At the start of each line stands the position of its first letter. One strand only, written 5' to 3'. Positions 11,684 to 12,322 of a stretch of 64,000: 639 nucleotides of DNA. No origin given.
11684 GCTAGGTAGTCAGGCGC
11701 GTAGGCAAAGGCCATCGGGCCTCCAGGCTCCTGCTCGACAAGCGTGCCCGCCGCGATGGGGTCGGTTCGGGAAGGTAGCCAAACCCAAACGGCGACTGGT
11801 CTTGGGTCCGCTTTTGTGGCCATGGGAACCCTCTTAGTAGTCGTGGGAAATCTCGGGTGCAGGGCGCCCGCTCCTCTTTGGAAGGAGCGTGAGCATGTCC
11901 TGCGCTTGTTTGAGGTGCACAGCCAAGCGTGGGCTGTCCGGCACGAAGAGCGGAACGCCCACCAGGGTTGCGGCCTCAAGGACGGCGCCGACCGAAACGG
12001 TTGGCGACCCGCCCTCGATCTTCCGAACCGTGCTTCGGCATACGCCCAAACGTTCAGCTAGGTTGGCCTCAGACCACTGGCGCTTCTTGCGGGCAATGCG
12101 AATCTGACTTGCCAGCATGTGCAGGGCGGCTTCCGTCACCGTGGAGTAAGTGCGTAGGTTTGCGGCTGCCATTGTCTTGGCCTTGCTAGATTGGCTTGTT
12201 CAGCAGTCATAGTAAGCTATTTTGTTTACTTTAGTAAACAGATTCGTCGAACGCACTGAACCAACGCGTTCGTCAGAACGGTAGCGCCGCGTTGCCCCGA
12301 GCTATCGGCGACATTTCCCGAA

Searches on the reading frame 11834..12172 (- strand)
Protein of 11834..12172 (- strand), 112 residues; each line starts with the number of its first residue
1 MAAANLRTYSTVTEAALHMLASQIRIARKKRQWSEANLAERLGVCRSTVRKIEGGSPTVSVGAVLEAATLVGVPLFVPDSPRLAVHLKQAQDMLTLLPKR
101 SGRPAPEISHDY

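Call 82: search_protein_families(library=pfam, proteins=[window:11834-12172:-], max_evalue=0.1)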
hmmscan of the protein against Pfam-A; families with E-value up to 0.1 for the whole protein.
window:11834-12172:- (112 aa): 9 families
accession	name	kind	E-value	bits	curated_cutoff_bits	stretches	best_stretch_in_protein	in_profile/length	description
PF13560.12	HTH_31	-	4.3e-09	37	27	1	20-74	2-57/64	Helix-turn-helix domain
PF01381.28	HTH_3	-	5.9e-06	26.7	23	1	24-75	1-52/55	Helix-turn-helix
PF13384.12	HTH_23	-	0.0007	19.8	24.6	1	25-52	9-37/50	Homeodomain-like domain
PF12844.13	HTH_19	-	0.0048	17.2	30.2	1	24-73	4-53/64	Helix-turn-helix domain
PF13744.12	HTH_37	-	0.0089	16.2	27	1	20-72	19-72/80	Helix-turn-helix domain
PF04218.19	CENP-B_N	-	0.011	15.8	21.2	1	34-52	24-42/53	CENP-B N-terminal DNA-binding domain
PF13413.12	HTH_25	-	0.028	14.7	24.6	1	24-56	2-34/62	Helix-turn-helix domain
PF08279.18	HTH_11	-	0.03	14.6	25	1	28-51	11-34/55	HTH domain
PF04545.22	Sigma70_r4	-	0.08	12.9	24.1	0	30-53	18-41/50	Sigma-70, region 4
